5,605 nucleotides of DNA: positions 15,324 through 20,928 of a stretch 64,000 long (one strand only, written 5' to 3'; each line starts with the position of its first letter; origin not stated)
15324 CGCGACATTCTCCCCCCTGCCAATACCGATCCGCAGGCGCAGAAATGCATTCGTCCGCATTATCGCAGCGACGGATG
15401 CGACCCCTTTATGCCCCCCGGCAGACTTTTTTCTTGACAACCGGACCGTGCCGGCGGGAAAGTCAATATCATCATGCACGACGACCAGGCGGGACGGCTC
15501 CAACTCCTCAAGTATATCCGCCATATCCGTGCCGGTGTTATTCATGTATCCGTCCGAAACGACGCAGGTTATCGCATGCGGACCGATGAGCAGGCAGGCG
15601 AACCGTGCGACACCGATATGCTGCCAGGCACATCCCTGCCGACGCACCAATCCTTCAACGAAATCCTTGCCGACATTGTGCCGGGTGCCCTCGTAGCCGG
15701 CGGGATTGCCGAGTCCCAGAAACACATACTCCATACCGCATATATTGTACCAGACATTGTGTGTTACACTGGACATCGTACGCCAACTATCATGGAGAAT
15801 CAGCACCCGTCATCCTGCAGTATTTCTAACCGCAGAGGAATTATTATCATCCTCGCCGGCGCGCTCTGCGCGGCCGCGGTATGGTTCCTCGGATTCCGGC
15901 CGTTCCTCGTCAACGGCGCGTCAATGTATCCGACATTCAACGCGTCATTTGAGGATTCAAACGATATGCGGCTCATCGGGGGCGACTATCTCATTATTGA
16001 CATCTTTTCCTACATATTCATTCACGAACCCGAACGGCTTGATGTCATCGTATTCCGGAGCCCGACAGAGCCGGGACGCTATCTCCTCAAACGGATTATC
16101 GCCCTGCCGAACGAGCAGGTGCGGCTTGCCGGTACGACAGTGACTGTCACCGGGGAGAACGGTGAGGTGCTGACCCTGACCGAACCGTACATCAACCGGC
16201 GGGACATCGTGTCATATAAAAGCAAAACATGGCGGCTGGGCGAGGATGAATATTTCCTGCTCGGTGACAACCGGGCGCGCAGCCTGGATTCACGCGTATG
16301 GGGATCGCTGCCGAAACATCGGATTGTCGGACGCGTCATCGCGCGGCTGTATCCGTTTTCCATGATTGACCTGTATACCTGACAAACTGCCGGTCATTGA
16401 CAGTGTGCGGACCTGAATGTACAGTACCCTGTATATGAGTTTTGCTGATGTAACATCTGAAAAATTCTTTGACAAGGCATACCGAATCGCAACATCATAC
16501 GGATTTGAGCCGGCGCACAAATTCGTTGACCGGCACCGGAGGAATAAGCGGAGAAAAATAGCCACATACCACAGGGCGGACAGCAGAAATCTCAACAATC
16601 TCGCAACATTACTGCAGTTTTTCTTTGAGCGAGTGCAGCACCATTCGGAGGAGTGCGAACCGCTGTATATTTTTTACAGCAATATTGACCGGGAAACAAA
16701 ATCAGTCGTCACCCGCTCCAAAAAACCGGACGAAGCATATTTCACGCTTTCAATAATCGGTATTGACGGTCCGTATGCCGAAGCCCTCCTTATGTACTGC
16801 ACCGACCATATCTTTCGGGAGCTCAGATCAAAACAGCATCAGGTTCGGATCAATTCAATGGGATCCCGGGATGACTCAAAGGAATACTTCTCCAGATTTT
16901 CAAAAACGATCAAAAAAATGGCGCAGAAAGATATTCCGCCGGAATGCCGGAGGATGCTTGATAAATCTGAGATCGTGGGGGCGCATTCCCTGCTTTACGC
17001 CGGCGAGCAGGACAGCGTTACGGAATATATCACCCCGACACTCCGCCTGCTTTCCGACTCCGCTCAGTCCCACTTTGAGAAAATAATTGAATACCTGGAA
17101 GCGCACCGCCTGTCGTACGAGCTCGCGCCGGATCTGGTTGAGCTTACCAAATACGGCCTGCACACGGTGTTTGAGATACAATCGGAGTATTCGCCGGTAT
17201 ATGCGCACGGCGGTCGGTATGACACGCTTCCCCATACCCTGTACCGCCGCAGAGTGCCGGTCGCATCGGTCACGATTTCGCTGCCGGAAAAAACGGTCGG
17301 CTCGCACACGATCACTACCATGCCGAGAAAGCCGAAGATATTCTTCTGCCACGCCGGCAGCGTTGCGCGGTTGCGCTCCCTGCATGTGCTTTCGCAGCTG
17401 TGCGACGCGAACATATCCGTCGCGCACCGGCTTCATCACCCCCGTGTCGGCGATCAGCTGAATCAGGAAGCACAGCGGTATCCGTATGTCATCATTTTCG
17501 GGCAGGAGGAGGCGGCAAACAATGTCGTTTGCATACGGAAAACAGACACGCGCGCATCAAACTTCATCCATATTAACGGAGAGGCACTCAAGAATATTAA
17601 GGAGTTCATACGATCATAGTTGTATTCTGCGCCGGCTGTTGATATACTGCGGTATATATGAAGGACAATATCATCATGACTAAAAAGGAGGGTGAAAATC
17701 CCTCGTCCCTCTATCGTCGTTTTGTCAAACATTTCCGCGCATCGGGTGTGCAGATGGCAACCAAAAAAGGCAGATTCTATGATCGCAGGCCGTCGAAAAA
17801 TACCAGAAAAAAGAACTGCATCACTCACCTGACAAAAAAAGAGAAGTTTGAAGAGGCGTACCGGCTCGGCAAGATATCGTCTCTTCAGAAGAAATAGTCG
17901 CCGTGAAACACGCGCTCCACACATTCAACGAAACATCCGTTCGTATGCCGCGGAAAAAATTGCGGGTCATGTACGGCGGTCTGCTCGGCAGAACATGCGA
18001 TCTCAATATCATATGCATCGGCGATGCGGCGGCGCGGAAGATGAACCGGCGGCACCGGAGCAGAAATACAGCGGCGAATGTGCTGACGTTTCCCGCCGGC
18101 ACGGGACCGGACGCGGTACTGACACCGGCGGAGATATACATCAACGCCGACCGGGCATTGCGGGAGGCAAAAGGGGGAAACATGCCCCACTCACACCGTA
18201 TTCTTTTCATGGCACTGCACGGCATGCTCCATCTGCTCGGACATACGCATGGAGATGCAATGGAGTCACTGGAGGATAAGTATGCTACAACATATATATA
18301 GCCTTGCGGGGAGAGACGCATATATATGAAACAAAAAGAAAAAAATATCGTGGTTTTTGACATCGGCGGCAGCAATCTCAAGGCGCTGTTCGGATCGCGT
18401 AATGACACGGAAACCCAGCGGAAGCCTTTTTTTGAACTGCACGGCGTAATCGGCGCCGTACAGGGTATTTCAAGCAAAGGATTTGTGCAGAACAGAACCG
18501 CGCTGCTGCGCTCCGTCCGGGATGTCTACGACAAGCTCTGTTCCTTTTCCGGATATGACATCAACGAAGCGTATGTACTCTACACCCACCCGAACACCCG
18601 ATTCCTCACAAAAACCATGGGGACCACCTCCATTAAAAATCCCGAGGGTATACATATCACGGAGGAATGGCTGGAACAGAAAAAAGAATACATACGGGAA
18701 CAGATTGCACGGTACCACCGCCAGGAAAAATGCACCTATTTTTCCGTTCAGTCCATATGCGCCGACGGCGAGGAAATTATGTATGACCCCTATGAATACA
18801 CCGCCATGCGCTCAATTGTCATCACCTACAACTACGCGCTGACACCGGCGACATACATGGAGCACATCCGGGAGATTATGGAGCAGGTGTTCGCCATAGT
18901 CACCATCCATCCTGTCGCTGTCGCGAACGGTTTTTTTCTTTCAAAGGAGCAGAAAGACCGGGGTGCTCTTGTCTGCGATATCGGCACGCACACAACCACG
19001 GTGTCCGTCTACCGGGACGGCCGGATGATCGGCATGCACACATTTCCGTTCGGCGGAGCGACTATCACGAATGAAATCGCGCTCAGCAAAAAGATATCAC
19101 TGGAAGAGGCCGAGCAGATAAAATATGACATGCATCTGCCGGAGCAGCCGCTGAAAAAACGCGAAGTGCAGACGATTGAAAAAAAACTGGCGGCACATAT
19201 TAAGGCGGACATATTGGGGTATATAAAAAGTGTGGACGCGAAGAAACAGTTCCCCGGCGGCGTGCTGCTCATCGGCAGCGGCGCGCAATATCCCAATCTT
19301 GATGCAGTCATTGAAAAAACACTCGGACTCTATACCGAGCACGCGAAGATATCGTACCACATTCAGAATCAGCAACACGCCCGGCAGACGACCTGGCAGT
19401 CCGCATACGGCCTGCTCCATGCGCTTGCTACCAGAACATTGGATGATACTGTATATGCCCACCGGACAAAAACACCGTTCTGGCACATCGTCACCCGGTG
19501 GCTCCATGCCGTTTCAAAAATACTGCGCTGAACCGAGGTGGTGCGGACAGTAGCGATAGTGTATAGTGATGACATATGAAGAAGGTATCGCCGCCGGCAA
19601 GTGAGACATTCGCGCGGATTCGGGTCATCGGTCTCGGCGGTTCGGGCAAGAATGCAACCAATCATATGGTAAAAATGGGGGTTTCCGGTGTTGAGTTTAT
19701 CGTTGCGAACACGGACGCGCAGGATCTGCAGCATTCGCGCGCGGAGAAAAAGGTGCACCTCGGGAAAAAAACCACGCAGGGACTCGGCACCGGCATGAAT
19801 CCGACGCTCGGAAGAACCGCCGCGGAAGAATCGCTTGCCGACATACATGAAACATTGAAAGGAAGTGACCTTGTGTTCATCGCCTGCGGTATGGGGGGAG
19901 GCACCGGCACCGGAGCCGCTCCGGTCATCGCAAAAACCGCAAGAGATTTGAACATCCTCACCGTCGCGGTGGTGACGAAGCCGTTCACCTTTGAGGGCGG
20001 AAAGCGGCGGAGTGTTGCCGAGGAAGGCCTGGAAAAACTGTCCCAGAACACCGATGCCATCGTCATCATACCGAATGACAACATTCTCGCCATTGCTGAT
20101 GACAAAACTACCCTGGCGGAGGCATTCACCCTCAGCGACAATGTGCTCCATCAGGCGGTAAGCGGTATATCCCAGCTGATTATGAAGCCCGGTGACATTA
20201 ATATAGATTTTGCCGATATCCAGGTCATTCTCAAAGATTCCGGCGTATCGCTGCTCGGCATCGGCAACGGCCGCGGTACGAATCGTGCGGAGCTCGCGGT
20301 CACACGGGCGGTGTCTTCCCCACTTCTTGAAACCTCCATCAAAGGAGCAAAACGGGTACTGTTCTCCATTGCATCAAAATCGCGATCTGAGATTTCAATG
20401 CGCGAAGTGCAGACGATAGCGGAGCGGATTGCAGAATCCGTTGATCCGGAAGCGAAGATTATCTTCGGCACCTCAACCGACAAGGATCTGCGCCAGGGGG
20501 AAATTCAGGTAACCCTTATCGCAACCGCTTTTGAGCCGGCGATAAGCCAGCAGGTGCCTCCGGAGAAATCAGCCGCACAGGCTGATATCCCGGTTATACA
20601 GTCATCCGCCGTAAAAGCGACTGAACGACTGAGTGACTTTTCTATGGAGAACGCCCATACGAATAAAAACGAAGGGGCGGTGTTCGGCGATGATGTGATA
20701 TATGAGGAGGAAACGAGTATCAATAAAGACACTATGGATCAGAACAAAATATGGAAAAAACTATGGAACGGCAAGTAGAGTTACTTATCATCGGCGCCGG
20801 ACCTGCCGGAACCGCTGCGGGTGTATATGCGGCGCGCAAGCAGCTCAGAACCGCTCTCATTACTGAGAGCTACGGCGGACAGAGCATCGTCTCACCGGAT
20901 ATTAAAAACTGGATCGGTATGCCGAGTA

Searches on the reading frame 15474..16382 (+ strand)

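Call 23: search_protein_families(library=pfam, proteins=[window:15474-16382:+], max_evalue=0.001)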
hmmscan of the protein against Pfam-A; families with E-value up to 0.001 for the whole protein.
window:15474-16382:+ (302 aa): 1 family
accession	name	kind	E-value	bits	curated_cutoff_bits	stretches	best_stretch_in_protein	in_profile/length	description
PF10502.14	Peptidase_S26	-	3.8e-31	108.7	22.9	1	124-292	6-167/168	Signal peptidase, peptidase S26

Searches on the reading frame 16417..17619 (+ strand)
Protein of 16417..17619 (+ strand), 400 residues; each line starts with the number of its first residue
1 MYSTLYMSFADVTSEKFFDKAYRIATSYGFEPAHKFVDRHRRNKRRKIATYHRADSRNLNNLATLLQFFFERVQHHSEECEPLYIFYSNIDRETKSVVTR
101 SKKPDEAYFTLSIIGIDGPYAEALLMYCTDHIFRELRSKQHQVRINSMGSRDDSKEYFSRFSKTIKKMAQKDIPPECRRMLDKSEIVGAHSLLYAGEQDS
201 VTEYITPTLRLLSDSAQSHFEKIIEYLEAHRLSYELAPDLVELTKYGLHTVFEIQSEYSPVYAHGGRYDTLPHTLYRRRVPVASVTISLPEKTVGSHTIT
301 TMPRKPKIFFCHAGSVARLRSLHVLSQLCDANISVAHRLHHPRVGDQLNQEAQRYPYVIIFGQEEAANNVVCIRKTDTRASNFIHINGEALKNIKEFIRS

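Call 23: search_protein_families(library=pfam, proteins=[window:16417-17619:+], max_evalue=0.001)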
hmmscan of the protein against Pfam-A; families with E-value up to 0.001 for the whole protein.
window:16417-17619:+ (400 aa): 2 families
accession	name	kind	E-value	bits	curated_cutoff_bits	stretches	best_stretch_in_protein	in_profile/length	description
PF03129.25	HGTP_anticodon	-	1.3e-05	25.7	21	1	323-386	20-84/94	Anticodon binding domain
PF13393.11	tRNA-synt_His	-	0.00045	20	25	1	176-277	184-294/308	Histidyl-tRNA synthetase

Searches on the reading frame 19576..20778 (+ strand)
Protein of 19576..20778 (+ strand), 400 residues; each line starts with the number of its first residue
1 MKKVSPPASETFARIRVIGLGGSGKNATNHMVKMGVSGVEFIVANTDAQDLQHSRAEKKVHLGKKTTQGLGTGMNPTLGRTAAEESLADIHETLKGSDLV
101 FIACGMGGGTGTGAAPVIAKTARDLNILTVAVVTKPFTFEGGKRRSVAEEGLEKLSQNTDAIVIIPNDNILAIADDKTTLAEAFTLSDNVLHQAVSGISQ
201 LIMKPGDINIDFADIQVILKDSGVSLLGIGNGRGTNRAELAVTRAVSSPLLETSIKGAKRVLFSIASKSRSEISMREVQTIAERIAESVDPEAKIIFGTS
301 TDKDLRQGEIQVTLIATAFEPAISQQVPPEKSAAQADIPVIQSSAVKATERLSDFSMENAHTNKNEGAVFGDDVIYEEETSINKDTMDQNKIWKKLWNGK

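Call 23: search_protein_families(library=pfam, proteins=[window:19576-20778:+], max_evalue=0.001)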
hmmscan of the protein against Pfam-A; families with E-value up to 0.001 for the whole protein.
window:19576-20778:+ (400 aa): 2 families
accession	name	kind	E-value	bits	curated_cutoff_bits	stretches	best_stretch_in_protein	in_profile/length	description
PF00091.31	Tubulin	-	5.3e-46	157.7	33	1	15-174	2-189/190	Tubulin/FtsZ family, GTPase domain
PF12327.13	FtsZ_C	-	4.8e-24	84.9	27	1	223-319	1-94/95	FtsZ family, C-terminal domain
